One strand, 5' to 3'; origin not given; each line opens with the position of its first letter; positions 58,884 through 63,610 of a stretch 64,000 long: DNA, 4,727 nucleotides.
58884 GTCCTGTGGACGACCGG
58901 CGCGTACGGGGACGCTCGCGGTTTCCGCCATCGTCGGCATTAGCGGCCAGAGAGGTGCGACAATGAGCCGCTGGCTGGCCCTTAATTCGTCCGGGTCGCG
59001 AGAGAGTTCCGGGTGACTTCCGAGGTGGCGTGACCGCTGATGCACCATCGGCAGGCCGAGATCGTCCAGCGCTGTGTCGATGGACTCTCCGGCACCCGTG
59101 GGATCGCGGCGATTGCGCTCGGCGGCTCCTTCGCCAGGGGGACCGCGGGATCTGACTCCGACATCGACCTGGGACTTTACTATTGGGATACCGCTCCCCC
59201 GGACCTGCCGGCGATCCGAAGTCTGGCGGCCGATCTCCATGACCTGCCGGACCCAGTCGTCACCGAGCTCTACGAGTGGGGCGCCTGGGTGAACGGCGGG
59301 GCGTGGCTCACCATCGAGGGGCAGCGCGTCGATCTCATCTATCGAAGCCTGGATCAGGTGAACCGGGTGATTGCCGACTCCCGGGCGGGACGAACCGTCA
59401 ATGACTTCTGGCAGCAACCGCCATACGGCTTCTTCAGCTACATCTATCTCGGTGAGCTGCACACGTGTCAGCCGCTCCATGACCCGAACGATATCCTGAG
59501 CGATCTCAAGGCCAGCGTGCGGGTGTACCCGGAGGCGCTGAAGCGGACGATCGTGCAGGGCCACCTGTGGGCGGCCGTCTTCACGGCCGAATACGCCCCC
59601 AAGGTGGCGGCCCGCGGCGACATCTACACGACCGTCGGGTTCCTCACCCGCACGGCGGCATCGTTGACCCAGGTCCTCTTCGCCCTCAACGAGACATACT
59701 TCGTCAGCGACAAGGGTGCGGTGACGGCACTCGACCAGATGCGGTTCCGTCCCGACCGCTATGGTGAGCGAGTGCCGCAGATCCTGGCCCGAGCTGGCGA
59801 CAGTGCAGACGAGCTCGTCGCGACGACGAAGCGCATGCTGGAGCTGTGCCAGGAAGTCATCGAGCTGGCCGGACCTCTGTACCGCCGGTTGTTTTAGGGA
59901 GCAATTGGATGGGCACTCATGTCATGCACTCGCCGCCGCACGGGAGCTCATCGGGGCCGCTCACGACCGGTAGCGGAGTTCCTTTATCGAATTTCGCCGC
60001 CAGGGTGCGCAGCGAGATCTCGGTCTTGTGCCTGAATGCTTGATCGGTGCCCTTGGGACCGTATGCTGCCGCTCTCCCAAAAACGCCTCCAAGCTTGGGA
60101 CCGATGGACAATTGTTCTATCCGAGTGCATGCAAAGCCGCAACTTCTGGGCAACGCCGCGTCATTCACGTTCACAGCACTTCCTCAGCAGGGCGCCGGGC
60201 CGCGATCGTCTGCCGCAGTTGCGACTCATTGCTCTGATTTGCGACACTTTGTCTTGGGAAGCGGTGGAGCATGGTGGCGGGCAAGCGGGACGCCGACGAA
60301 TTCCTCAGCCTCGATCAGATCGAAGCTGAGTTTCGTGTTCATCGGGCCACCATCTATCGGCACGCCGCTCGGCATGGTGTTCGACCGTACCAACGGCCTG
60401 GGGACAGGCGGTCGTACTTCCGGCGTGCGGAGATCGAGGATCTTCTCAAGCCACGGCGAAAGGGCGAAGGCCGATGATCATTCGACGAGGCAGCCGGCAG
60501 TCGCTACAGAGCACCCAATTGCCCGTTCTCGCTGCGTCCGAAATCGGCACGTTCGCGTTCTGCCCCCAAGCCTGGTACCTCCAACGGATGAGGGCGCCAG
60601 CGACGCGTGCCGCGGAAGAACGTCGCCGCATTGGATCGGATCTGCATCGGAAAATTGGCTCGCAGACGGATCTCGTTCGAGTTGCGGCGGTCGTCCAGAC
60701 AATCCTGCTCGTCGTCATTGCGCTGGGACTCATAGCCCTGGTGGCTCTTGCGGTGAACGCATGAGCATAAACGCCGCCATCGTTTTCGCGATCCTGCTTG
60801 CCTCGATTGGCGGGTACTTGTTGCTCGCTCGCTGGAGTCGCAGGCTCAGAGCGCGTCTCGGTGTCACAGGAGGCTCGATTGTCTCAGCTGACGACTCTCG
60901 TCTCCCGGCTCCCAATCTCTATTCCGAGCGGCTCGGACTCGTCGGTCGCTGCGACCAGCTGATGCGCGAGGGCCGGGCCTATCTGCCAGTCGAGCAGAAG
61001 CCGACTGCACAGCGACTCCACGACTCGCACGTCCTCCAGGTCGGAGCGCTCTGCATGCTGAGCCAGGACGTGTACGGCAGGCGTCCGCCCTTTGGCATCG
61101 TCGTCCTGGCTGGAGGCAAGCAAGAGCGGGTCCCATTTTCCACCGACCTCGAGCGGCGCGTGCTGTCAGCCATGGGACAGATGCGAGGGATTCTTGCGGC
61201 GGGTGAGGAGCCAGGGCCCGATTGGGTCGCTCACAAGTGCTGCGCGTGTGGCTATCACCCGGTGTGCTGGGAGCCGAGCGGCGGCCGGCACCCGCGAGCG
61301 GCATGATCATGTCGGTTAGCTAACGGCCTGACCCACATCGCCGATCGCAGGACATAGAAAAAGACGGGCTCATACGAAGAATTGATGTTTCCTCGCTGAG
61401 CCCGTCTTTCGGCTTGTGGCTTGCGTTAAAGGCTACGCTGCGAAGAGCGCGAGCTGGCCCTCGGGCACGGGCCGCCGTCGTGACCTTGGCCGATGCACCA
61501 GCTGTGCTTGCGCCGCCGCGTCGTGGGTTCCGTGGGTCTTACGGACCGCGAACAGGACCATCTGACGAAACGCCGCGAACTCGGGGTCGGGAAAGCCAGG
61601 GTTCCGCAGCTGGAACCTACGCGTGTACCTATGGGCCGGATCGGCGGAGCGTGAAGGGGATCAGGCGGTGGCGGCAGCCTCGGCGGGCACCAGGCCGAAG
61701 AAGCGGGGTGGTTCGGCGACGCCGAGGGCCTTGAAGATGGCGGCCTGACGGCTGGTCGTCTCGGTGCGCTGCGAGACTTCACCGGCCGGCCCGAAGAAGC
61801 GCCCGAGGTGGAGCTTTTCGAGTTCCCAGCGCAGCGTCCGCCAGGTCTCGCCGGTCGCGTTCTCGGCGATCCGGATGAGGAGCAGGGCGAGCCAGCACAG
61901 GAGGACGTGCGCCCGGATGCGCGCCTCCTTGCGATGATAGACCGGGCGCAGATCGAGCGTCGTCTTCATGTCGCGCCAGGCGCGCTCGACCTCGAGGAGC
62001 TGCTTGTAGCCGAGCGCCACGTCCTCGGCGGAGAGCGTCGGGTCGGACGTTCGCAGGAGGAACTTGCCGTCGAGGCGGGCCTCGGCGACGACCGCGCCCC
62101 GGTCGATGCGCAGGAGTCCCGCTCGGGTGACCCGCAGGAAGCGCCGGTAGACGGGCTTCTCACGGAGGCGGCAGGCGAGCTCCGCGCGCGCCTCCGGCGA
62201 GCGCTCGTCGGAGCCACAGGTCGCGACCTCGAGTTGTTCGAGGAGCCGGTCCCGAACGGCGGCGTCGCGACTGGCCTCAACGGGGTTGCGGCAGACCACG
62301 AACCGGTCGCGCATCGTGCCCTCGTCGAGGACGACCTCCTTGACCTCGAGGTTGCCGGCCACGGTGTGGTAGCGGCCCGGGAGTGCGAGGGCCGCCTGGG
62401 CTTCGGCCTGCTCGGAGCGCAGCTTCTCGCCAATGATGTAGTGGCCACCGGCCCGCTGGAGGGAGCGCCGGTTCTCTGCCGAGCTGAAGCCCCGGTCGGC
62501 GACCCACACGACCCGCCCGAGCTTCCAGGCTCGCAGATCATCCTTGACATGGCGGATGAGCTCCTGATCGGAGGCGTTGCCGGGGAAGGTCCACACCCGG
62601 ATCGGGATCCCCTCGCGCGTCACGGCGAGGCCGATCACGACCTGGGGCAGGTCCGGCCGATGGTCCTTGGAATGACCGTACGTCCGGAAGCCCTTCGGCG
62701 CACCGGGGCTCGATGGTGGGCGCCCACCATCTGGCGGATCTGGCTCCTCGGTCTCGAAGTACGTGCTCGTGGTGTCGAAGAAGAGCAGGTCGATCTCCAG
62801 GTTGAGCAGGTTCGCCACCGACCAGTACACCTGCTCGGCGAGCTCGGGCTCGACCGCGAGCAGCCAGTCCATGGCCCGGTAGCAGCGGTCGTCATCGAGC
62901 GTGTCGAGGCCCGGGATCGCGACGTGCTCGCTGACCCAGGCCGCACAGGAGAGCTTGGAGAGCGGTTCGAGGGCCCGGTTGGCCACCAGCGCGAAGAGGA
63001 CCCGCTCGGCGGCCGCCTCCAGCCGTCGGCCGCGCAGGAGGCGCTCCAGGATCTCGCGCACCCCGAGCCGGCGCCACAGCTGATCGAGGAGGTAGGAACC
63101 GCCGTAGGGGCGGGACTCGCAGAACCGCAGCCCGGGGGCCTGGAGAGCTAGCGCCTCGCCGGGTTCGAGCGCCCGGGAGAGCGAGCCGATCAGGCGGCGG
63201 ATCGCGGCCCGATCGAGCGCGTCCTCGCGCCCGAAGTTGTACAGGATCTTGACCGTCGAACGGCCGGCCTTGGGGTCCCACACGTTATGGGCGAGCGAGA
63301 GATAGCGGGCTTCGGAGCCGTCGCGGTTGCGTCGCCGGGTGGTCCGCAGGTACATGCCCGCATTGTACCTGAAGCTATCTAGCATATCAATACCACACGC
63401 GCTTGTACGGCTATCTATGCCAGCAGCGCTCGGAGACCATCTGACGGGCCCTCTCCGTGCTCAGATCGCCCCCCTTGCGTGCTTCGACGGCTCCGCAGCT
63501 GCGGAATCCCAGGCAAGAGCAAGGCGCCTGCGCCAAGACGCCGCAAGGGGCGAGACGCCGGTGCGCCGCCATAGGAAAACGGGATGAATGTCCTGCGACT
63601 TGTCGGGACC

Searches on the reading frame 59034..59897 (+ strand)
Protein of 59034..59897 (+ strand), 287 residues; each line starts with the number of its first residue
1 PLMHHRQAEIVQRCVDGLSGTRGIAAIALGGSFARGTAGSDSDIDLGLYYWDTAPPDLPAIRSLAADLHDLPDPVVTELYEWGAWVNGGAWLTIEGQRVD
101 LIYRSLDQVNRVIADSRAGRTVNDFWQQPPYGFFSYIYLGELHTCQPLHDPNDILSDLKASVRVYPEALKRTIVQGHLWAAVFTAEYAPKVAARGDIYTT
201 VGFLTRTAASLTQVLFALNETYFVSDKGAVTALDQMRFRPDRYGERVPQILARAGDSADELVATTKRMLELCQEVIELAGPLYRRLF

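Call 8: search_protein_families(library=pfam, proteins=[window:59034-59897:+], max_evalue=0.001)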
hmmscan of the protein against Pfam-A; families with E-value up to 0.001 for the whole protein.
window:59034-59897:+ (287 aa): 3 families
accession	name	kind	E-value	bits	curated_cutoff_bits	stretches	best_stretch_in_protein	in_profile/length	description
PF01909.29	NTP_transf_2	-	5.3e-07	30.4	21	1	23-53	13-43/93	Nucleotidyltransferase domain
PF13228.11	DUF4037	-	1.1e-06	29.7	22.1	1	144-223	14-95/101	Domain of unknown function (DUF4037)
PF18765.7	Polbeta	-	5e-06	27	26.9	1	18-71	7-58/93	Polymerase beta, Nucleotidyltransferase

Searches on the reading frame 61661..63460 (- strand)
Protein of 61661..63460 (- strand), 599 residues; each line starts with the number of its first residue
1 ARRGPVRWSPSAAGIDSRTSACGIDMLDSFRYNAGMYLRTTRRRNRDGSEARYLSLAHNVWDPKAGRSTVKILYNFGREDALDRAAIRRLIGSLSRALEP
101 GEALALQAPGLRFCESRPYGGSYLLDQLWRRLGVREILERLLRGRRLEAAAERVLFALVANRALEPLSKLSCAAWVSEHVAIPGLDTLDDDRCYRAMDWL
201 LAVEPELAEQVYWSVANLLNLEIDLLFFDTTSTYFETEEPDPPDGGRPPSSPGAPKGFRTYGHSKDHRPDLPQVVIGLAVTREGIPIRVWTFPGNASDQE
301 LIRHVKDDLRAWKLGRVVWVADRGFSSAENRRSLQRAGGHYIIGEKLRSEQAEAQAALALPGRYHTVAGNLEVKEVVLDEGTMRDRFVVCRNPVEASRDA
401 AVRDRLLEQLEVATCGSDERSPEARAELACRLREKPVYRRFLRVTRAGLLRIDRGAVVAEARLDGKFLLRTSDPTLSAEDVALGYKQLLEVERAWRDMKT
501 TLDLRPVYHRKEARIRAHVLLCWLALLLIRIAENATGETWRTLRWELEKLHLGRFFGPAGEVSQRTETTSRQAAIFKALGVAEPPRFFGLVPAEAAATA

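Call 8: search_protein_families(library=pfam, proteins=[window:61661-63460:-], max_evalue=0.001)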
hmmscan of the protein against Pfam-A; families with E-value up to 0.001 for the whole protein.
window:61661-63460:- (599 aa): 1 family
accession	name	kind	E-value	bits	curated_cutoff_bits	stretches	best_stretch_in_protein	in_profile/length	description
PF01609.27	DDE_Tnp_1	-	4e-14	53.3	23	1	258-528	24-200/200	Transposase DDE domain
